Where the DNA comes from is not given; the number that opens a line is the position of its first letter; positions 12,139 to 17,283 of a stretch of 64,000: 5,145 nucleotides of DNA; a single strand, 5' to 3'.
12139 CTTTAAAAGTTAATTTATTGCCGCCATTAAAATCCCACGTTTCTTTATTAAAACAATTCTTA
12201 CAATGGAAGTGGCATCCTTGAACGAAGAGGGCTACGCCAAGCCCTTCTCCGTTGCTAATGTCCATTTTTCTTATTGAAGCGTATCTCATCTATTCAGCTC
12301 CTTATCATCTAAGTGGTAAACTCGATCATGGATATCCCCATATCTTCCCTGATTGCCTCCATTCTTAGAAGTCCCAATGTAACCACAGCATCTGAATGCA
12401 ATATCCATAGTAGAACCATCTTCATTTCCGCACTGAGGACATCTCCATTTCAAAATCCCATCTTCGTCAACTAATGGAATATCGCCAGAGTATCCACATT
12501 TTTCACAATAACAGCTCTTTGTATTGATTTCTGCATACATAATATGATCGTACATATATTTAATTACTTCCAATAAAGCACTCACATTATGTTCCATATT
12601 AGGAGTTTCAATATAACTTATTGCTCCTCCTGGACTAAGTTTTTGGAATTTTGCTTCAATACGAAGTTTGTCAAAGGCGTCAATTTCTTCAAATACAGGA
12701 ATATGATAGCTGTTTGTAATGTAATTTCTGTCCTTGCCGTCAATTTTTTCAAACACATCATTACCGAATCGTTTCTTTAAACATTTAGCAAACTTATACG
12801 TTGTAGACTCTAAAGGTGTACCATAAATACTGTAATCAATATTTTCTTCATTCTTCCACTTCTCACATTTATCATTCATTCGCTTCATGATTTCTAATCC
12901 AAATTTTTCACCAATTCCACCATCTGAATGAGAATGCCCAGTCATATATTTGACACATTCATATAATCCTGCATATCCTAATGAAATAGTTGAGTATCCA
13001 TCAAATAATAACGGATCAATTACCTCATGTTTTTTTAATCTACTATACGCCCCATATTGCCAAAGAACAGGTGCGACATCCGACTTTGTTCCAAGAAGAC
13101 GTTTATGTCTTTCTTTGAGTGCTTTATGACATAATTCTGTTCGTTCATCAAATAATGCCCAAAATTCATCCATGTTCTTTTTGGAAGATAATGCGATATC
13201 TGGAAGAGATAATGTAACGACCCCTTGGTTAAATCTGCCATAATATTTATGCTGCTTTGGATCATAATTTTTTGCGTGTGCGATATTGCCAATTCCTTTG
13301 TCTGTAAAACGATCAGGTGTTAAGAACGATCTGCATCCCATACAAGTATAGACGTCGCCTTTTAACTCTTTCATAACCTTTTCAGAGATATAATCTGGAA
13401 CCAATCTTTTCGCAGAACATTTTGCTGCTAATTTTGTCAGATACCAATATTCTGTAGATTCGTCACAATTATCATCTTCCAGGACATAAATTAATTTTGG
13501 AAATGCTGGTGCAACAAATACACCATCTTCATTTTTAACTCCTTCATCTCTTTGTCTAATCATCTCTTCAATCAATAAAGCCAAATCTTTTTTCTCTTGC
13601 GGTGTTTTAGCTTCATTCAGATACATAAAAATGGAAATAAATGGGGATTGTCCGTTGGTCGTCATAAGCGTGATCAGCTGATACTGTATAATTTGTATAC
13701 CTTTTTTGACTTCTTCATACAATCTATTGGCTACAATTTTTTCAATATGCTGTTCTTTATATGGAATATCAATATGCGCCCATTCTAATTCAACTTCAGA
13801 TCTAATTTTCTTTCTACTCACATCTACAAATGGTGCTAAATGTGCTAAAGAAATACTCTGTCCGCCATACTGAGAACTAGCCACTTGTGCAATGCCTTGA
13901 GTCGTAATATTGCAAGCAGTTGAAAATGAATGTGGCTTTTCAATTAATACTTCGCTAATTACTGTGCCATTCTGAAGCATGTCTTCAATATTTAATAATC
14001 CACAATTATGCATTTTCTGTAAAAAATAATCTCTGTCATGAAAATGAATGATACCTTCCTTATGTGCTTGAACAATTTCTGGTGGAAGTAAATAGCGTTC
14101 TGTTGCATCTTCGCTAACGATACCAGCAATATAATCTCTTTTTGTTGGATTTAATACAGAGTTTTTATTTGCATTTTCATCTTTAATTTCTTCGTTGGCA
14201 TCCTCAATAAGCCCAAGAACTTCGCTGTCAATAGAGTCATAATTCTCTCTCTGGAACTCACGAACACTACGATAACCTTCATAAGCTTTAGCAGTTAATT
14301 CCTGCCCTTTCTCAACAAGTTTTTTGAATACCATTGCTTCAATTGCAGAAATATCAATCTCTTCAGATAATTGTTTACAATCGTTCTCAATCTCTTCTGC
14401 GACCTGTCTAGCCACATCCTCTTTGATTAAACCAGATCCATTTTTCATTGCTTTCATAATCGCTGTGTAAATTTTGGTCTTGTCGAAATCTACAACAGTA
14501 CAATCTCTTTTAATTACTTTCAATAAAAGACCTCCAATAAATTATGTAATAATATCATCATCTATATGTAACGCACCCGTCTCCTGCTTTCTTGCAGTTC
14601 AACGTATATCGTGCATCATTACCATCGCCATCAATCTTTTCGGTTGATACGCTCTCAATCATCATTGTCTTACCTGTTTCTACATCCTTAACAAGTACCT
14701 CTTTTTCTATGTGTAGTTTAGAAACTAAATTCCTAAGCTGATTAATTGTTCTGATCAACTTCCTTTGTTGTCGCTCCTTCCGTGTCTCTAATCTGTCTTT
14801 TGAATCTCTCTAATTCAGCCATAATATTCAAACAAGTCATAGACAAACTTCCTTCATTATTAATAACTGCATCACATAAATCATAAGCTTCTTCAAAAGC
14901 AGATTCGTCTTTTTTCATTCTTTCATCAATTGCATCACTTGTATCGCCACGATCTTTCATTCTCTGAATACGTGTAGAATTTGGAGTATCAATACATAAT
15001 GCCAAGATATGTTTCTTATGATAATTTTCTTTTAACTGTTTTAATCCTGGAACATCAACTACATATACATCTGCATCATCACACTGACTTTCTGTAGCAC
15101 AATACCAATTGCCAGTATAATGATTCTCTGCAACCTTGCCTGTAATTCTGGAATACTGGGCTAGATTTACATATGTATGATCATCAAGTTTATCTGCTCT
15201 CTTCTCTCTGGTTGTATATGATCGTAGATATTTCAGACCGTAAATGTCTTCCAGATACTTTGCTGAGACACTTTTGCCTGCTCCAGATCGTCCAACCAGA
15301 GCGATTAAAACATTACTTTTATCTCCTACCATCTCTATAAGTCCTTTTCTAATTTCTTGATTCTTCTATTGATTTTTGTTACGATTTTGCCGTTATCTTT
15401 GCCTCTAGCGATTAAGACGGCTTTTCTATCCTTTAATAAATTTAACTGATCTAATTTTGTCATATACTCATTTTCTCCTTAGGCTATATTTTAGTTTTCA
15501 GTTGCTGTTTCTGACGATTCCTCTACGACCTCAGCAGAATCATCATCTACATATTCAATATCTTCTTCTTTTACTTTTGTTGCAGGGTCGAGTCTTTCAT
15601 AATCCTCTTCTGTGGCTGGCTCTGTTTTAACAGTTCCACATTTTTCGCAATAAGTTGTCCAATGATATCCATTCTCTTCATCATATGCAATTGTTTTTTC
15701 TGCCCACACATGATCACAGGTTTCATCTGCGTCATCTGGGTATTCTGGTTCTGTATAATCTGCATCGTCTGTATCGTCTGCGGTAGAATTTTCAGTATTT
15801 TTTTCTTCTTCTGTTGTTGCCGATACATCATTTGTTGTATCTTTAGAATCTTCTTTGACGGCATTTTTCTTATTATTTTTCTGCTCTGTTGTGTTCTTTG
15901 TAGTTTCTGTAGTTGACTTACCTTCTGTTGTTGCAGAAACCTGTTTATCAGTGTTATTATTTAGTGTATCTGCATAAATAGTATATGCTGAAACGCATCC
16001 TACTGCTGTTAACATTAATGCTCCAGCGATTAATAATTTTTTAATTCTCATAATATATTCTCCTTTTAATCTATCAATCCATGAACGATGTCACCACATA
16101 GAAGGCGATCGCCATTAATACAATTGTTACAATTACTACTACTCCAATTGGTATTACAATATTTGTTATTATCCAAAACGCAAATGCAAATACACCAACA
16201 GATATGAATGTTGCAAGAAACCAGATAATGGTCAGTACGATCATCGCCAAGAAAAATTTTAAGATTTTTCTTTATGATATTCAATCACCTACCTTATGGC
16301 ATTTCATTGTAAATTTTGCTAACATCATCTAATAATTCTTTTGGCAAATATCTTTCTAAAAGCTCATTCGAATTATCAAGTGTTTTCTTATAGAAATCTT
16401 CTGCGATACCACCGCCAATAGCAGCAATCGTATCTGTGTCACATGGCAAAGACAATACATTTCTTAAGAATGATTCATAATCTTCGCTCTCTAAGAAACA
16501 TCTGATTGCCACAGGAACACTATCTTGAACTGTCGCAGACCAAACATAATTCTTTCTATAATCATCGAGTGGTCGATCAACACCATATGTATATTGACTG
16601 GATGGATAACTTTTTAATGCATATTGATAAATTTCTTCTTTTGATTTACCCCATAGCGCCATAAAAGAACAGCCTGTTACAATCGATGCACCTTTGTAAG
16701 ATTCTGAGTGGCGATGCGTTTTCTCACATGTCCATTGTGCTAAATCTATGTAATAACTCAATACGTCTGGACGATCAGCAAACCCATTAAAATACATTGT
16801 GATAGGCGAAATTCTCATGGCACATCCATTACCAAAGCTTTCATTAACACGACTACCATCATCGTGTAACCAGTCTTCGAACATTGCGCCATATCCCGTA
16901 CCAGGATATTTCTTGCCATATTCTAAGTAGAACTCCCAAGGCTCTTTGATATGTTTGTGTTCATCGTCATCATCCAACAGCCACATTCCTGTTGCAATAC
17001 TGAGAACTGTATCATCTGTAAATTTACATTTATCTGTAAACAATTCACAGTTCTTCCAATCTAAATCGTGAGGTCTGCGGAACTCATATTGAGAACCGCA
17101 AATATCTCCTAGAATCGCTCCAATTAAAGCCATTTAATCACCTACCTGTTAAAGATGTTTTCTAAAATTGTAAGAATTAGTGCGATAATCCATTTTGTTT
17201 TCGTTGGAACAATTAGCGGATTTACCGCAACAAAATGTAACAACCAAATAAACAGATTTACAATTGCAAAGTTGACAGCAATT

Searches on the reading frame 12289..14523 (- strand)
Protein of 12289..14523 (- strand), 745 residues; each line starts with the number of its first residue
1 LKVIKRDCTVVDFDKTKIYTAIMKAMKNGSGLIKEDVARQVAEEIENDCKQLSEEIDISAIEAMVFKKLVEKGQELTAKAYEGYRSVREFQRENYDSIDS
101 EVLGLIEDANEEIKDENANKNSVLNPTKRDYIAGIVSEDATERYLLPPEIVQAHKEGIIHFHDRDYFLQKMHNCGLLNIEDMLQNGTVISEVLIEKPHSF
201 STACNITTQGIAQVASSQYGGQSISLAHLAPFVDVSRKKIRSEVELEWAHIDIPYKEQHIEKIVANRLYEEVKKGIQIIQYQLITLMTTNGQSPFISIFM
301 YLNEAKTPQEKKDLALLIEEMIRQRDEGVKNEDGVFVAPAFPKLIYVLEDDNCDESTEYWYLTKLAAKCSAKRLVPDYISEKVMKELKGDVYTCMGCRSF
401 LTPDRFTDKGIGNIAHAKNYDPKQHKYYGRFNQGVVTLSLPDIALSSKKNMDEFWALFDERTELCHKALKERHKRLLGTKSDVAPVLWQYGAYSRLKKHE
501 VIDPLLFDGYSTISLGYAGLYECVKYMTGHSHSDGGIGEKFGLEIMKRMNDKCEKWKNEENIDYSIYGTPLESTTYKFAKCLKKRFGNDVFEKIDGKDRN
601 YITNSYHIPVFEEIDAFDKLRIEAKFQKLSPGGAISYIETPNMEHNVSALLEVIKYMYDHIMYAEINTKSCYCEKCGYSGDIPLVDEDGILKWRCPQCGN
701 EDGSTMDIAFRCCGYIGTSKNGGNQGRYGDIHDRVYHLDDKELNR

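Call 64: search_protein_families(library=pfam, proteins=[window:12289-14523:-], max_evalue=0.001)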
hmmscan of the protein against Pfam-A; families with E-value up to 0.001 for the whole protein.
window:12289-14523:- (745 aa): 3 families
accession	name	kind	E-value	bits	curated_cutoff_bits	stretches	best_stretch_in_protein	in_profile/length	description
PF13597.11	NRDD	-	2.7e-177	591.3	26.2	1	116-737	1-562/562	Anaerobic ribonucleoside-triphosphate reductase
PF03477.21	ATP-cone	-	9.1e-16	58.6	25.8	1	1-89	1-87/88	ATP cone domain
PF01228.26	Gly_radical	-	1.4e-14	55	22.2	1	612-717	3-103/106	Glycine radical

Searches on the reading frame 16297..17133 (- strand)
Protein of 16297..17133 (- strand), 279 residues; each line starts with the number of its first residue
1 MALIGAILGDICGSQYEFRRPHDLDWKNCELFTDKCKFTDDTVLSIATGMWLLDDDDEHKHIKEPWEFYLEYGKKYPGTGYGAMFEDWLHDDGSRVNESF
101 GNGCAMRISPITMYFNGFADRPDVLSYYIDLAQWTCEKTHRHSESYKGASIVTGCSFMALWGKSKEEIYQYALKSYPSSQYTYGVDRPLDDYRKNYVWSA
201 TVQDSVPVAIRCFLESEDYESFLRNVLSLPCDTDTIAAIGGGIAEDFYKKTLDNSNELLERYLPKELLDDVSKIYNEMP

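Call 64: search_protein_families(library=pfam, proteins=[window:16297-17133:-], max_evalue=0.001)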
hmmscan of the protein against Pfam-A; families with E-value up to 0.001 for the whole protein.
window:16297-17133:- (279 aa): 1 family
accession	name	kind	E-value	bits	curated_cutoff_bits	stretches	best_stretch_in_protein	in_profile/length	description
PF03747.19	ADP_ribosyl_GH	-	7.9e-29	101.7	26.2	1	2-244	2-275/287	ADP-ribosylglycohydrolase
